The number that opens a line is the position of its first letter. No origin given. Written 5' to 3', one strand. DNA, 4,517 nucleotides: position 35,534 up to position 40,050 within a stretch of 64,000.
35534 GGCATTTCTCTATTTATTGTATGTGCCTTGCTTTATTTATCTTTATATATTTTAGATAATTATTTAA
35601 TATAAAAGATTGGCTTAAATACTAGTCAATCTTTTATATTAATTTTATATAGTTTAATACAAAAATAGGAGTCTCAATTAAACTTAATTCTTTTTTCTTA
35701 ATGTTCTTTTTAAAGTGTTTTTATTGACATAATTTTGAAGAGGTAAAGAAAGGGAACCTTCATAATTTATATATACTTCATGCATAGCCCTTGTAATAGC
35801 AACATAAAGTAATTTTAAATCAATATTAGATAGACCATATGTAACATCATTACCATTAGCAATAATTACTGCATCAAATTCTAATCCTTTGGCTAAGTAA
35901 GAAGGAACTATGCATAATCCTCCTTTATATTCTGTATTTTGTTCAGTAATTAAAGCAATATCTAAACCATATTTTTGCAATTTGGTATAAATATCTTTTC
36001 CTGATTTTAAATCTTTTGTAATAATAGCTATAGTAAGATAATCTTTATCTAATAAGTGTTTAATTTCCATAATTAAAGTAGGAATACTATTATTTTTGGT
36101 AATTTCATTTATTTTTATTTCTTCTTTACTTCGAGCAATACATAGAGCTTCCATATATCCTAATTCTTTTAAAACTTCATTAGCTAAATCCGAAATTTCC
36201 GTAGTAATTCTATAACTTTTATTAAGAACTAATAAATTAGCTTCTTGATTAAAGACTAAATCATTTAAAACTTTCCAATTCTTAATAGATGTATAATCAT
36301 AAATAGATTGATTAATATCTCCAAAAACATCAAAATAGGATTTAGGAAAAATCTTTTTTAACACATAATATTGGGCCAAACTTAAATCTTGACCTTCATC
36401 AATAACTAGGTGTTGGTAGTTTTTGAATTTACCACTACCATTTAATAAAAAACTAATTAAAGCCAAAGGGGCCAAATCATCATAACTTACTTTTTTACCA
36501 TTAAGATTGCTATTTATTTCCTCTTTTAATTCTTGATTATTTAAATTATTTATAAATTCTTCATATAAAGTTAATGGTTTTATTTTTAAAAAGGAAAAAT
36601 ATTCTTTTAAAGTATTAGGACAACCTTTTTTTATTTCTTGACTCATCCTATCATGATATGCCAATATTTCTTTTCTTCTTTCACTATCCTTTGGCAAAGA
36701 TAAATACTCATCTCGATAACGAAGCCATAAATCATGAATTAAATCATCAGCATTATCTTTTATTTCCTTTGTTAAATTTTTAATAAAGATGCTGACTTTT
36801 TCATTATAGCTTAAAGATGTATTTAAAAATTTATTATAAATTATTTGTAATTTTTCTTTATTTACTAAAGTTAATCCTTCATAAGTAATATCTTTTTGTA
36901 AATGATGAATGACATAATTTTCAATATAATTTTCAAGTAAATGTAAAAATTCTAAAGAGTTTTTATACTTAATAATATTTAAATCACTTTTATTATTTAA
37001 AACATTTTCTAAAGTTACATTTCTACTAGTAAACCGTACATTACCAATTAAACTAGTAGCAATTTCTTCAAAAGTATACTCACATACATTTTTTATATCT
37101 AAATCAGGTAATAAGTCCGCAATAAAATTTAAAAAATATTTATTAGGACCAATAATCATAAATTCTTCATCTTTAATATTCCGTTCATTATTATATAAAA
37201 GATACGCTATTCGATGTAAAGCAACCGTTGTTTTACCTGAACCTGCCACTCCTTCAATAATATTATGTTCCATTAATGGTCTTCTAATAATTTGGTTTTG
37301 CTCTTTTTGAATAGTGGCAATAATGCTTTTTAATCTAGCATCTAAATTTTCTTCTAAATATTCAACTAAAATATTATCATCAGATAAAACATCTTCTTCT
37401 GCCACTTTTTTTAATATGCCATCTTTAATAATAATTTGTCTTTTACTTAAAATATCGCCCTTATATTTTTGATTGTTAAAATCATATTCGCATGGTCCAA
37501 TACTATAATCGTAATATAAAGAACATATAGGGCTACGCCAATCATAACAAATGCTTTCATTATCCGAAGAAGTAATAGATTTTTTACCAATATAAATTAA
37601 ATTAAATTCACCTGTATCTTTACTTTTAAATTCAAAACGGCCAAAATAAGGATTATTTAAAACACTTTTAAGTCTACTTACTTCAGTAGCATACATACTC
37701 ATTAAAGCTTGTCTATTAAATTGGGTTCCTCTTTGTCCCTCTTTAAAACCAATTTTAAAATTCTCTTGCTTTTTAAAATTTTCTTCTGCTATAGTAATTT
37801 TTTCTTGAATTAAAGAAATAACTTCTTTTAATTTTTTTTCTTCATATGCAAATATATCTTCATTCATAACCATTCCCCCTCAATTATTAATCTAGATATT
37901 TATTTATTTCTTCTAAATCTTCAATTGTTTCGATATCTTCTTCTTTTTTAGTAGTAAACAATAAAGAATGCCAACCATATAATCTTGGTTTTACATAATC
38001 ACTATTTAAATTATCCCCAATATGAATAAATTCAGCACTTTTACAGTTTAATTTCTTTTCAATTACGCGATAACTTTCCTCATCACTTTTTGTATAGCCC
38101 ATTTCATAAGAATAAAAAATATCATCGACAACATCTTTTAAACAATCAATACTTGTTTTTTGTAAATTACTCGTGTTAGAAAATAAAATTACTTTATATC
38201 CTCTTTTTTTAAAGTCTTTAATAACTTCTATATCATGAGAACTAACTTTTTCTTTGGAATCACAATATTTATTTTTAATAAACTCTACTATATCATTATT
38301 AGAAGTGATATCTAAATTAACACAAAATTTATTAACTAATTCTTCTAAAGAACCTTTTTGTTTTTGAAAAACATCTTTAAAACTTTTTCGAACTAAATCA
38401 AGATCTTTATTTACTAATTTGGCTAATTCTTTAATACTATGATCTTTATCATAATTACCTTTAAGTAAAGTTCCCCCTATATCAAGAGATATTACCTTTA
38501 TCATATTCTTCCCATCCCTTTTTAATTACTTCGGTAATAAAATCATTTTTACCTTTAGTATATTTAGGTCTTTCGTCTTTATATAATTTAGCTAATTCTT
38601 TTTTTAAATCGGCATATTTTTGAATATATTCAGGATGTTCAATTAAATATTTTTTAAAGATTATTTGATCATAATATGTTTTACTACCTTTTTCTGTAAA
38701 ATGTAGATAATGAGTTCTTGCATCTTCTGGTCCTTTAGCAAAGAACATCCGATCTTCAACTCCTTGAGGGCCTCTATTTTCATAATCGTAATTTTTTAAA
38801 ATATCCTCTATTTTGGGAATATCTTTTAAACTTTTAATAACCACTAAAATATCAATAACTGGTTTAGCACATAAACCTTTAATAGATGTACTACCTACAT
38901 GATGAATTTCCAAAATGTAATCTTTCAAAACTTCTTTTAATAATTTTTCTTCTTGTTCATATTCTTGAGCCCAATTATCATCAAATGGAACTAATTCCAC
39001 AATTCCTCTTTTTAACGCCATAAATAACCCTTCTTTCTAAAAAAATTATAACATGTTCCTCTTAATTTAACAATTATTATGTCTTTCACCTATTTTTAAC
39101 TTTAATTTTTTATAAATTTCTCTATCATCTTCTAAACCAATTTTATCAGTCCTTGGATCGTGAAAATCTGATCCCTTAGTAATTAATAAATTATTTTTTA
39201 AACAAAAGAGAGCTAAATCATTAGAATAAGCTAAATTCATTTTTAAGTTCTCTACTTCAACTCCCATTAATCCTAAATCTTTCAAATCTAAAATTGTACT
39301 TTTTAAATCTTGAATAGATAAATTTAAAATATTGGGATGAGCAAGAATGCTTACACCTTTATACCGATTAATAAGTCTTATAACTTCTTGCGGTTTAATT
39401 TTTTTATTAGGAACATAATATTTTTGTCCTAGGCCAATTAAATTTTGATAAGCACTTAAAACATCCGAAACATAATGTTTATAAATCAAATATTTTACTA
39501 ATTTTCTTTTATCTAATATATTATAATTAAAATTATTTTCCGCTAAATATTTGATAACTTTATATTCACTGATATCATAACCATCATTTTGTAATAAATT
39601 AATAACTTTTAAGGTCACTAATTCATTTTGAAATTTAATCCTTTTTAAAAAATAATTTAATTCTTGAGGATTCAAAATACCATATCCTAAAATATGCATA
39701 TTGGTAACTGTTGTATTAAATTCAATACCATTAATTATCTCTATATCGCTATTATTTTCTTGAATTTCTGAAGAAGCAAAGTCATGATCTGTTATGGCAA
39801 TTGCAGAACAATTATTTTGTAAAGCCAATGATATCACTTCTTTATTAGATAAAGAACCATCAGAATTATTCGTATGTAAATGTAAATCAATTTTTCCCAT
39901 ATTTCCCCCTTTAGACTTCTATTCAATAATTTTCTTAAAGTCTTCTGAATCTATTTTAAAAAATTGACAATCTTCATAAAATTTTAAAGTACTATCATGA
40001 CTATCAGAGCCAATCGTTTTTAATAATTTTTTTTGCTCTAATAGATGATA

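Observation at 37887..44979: LysR-headed operon: short phosphoketolase homologue + CxxCxxC protein + two PHP phosphoesterases + GrpB + HAD phosphatase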

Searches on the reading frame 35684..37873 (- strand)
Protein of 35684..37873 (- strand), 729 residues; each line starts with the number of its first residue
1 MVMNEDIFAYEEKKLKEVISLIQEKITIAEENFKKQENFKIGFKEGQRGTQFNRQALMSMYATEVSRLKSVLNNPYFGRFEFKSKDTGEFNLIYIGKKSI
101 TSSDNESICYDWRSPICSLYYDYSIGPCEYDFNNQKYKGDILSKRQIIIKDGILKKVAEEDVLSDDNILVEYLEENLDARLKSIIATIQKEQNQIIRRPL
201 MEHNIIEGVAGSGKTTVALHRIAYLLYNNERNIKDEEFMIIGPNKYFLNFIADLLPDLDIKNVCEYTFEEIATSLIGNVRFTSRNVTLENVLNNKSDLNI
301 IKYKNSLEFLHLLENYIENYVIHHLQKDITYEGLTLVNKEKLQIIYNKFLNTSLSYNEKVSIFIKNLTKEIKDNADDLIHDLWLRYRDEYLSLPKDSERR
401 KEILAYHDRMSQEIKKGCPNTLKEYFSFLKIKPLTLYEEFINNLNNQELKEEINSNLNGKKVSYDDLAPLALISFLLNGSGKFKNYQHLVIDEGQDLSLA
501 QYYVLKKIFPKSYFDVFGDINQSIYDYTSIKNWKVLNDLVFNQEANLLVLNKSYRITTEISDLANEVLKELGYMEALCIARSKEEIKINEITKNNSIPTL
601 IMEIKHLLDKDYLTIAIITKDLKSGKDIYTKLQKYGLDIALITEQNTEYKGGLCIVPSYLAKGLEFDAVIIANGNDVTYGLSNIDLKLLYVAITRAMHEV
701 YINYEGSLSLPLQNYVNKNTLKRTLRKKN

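Call 4: search_protein_families(library=pfam, proteins=[window:35684-37873:-], max_evalue=0.01)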
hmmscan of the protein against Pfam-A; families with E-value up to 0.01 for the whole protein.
window:35684-37873:- (729 aa): 7 families
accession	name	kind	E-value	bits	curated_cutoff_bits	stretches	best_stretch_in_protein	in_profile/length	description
PF00580.27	UvrD-helicase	-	8.2e-14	52.4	23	1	189-527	2-255/271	UvrD/REP helicase N-terminal domain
PF13538.12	UvrD_C_2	-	1.1e-09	38.4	27.4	1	654-702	3-51/52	UvrD-like helicase C-terminal domain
PF13361.12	UvrD_C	-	2.7e-08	34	25.6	1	661-704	295-347/350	UvrD-like helicase C-terminal domain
PF13245.12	AAA_19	-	2.8e-08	34.5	25.1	1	204-525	14-131/134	AAA domain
PF01443.25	Viral_helicase1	-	1.4e-06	28.8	21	0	205-221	2-18/228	Viral superfamily 1 RNA helicase core domain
PF13604.12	AAA_30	-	0.0016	18.7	27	0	189-217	3-34/191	AAA domain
PF00270.35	DEAD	-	0.009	16.2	26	0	192-244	4-54/167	DEAD/DEAH box helicase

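Call 36: search_protein_families(library=padloc, proteins=[window:35684-37873:-], max_evalue=0.001)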
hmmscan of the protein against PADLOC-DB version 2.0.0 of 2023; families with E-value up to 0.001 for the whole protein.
window:35684-37873:- (729 aa): 22 families
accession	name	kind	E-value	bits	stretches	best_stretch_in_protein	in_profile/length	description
PDLC00132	GajB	-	1.7e-17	61.3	1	423-610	146-339/625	UrvD helicase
PDLC00117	GajB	-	2.9e-16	57.1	1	485-650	218-387/604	UrvD helicase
PDLC01087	C3a187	-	2.1e-14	51.3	2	485-703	319-542/559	NERD+UvrD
PDLC00129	GajB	-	6e-14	49.5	1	484-633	225-369/594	UrvD helicase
PDLC00106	GajB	-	1e-13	48.7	1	484-567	204-287/577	UrvD helicase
PDLC00103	GajB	-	3.6e-12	44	1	427-610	150-341/612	UrvD helicase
PDLC00104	GajB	-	3.6e-12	43.8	1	476-570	151-251/574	UrvD helicase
PDLC04173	GajB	-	2.5e-11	41.2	2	659-703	424-461/471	-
PDLC00121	GajB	-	4.4e-10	36.7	1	421-572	134-287/565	UrvD helicase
PDLC00114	GajB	-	7.1e-10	36.1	1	484-646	214-384/635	UrvD helicase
PDLC00142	GajB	-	1.8e-09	34.5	1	484-574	214-304/583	UrvD helicase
PDLC00147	GajB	-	3.4e-09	34.1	1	489-567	236-311/637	UrvD helicase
PDLC00144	GajB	-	1.4e-07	28.5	1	455-572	127-248/559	UrvD helicase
PDLC04140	mad8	-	2e-07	28.9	1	199-497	25-203/314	mads_8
PDLC00134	GajB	-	3.1e-07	27.8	1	442-589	166-317/431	UrvD helicase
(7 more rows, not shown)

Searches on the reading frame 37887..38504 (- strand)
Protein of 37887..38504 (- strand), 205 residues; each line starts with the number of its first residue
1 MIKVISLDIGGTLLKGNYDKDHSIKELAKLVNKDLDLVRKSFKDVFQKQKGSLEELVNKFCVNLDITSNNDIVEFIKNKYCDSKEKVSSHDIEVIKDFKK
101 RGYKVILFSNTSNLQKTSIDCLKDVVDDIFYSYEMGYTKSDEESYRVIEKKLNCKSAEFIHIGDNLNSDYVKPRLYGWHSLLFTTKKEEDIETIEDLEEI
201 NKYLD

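Call 4: search_protein_families(library=pfam, proteins=[window:37887-38504:-], max_evalue=0.01)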
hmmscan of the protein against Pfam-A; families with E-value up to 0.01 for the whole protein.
window:37887-38504:- (205 aa): 3 families
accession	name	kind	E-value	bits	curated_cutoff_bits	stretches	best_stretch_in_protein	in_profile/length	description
PF00702.32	Hydrolase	-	5e-12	47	26.4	1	2-169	1-183/191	haloacid dehalogenase-like hydrolase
PF13419.12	HAD_2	-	0.00019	22.1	23.8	1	25-166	17-162/178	Haloacid dehalogenase-like hydrolase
PF13242.12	Hydrolase_like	-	0.00079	19.7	22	1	139-189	4-54/75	HAD-hyrolase-like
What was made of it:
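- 37887..38504 (-): HAD-fold hydrolase (205 aa) with motif I D8-I-G-G-T, lacking the Asp+2 general acid/base. Pfam Hydrolase 47 bits (call 4).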

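Call 5: search_protein_families(library=ncbifam, proteins=[window:37887-38504:-], max_evalue=0.01)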
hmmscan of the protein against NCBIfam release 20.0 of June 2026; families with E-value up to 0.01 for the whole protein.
window:37887-38504:- (205 aa): 16 families
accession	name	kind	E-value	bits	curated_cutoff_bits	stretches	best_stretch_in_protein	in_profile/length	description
TIGR02252.1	DREG-2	subfamily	1.1e-14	54.7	155.2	1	38-182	38-203/203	HAD hydrolase, REG-2-like, family IA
TIGR02254.1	YjjG_YfnB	equivalog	4.3e-10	39.4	159.9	1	55-200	70-213/223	YjjG family noncanonical pyrimidine nucleotidase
TIGR02253.1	CTE7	subfamily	5.1e-09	36.2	169.75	1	1-195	1-204/221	TIGR02253 family HAD-type hydrolase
TIGR01549.1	HAD-SF-IA-v1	subfamily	2.3e-08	34.6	23.3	1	92-174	65-146/149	HAD-IA family hydrolase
TIGR01662.1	HAD-SF-IIIA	subfamily_domain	4e-08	33.5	44.6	1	79-178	16-133/141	HAD-IIIA family hydrolase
TIGR02247.1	HAD-1A3-hyp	subfamily_domain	2.7e-07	30.5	125.4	1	51-202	61-210/211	epoxide hydrolase N-terminal domain-like phosphatase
TIGR01668.1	YqeG_hyp_ppase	hypoth_equivalog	3.9e-07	29.8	89.1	1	85-182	42-134/170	YqeG family HAD IIIA-type phosphatase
NF053830.1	RUBPPhHalo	equivalog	1.7e-06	27.8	330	1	80-199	98-219/234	ribulose-1,5-bisphosphate 5-phosphatase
NF011564.0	PRK14988.1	equivalog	4.8e-06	26.4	189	1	3-164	11-174/225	GMP/IMP nucleotidase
NF006991.0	PRK09456.1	equivalog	8.3e-06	25.6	295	1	54-182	55-183/199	glucose-1-phosphatase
NF052576.1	PymNtasePynAStpc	equivalog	0.00014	21.5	350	1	78-203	91-220/229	pyrimidine 5'-nucleotidase PynA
TIGR01460.1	HAD-SF-IIA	subfamily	0.00095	19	100.15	0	139-185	197-245/246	HAD-IIA family hydrolase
TIGR01428.1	HAD_type_II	equivalog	0.00096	19.2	125.4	1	40-165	51-173/197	haloacid dehalogenase type II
TIGR00099.1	Cof-subfamily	subfamily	0.0022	17.6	137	0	4-162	1-157/256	Cof-type HAD-IIB family hydrolase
TIGR01509.1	HAD-SF-IA-v3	subfamily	0.0038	17.4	29.4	0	84-166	59-138/154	HAD-IA family hydrolase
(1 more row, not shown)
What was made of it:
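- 37887..38504 (-): The best NCBIfam hit is DREG-2-like at 54.7 bits against a cut-off of 155 (call 5).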

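Call 36: search_protein_families(library=padloc, proteins=[window:37887-38504:-], max_evalue=0.001)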
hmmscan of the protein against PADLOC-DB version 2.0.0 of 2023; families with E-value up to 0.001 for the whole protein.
window:37887-38504:- (205 aa): 0 families

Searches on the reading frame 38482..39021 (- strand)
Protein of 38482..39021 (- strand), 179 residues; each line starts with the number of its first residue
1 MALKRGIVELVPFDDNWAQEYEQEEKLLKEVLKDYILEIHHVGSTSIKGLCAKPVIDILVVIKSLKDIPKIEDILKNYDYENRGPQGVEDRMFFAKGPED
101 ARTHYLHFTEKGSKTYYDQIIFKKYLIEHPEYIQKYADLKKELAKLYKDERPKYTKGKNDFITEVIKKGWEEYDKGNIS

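Call 4: search_protein_families(library=pfam, proteins=[window:38482-39021:-], max_evalue=0.01)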
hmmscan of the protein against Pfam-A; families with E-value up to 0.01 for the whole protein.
window:38482-39021:- (179 aa): 2 families
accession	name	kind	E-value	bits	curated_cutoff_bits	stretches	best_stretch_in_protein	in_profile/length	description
PF04229.20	GrpB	-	2.1e-47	161.7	25.5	1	8-168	2-159/159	GrpB protein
PF04634.17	YezG-like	-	0.0045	17.6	21.7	1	92-149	24-82/146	Immunity protein YezG-like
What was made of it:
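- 38482..39021 (-): GrpB-family protein (179 aa; nucleotidyltransferase fold by prior knowledge). Pfam GrpB 161.7 bits (call 4).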

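Call 5: search_protein_families(library=ncbifam, proteins=[window:38482-39021:-], max_evalue=0.01)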
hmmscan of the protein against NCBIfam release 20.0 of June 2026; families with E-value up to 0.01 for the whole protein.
window:38482-39021:- (179 aa): 1 family
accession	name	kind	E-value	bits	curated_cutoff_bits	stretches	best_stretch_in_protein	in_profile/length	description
NF002879.0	PRK03333.1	equivalog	6.5e-18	64.9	215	1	4-174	208-389/395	dephospho-CoA kinase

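Call 36: search_protein_families(library=padloc, proteins=[window:38482-39021:-], max_evalue=0.001)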
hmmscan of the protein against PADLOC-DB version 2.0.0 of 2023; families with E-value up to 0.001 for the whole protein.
window:38482-39021:- (179 aa): 0 families

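Call 48: search_solved_structures(query=window:38482-39021:-, max_evalue=0.01)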
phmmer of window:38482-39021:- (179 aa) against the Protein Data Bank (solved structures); distinct sequences matched with E-value up to 0.01: 2.
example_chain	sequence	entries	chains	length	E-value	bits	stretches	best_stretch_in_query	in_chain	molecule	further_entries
2nrk_A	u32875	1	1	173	4e-29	105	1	11-173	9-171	Hypothetical protein GrpB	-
6n39_A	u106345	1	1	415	0.00094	22.3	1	4-71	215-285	Dephospho-CoA kinase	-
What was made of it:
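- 38482..39021 (-): PDB 2nrk at E 4e-29 (call 48).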

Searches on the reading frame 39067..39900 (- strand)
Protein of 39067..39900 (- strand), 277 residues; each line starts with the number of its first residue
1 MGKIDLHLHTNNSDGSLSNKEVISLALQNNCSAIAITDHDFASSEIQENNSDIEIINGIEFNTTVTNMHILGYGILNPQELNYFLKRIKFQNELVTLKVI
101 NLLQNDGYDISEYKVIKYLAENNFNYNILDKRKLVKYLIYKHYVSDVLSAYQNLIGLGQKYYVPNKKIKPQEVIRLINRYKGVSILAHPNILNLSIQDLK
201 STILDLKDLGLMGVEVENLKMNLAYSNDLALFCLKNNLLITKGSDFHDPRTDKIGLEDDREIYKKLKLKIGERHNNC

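Call 4: search_protein_families(library=pfam, proteins=[window:39067-39900:-], max_evalue=0.01)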
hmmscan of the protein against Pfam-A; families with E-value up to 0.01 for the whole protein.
window:39067-39900:- (277 aa): 1 family
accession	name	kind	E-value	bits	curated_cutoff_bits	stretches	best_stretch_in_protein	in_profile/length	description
PF02811.25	PHP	-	7.5e-09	36.6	26.4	1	5-126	1-102/164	PHP domain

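Call 5: search_protein_families(library=ncbifam, proteins=[window:39067-39900:-], max_evalue=0.01)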
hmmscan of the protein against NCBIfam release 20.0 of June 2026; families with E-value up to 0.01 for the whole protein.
window:39067-39900:- (277 aa): 9 families
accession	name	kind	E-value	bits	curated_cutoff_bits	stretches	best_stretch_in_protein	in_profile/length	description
NF047791.1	RNaseRnm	equivalog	2.1e-30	105.9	375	1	4-249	3-252/275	RNase RNM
NF041577.1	nside_bi_sphtase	equivalog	2.6e-28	99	400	1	2-255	2-258/276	3',5'-nucleoside bisphosphate phosphatase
NF041661.1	Cycl_ph_dihydrol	equivalog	1.9e-11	43.8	500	1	5-248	1-245/259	phosphoribosyl 1,2-cyclic phosphate 1,2-diphosphodiesterase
NF038032.1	CehA_McbA_metalo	domain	1.8e-09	37.5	80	1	4-79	5-83/315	CehA/McbA family metallohydrolase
NF045780.1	TrlF_fam_ATP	equivalog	3.5e-08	32.6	350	1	3-123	7-150/944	TrlF family AAA-like ATPase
NF004981.0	PRK06361.1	equivalog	5.7e-06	25.8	117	1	4-44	2-42/217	histidinol phosphate phosphatase domain-containing protein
NF001688.0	PRK00448.1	equivalog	5.8e-05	20.8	873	1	3-70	338-411/1445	PolC-type DNA polymerase III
TIGR01405.1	polC_Gram_pos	equivalog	0.00048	17.9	1043.45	1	3-65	104-172/1211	DNA polymerase III subunit alpha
NF006375.0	PRK08609.1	equivalog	0.00098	17.8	426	1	4-40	337-373/571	DNA polymerase/3'-5' exonuclease PolX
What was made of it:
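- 39067..39900 (-): PHPb: TrpH/YciV-type PHP phosphoesterase (277 aa). NCBIfam RNase RNM scores 106 bits and 3',5'-nucleoside bisphosphate phosphatase 99 bits, both far below their cut-offs (call 5).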

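Call 36: search_protein_families(library=padloc, proteins=[window:39067-39900:-], max_evalue=0.001)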
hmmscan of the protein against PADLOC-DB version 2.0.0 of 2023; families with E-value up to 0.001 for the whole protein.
window:39067-39900:- (277 aa): 0 families

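Call 47: search_solved_structures(query=window:39067-39900:-, max_evalue=0.01)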
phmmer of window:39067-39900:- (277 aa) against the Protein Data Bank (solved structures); distinct sequences matched with E-value up to 0.01: 5.
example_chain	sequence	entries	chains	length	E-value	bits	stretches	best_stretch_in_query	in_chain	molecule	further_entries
9etk_A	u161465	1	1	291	1.1e-15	61.1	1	3-250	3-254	Metal-dependent phosphoesterases (PHP family)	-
2yb1_A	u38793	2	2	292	2.4e-15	60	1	1-250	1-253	AMIDOHYDROLASE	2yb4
7ug9_A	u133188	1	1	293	2.1e-14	56.9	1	5-249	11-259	5'-3' exoribonuclease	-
3e0f_A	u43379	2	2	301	5.7e-07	32.6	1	5-249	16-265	Putative Metal-dependent Phosphoesterase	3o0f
2anu_A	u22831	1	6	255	0.0067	19.2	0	5-49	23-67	hypothetical protein TM0559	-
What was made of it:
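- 39067..39900 (-): PDB sequence hits are 9etk, 2yb1 (pAp phosphatase Cv1693) and 7ug9 (RNase AM), at E about 1e-15 (call 47).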
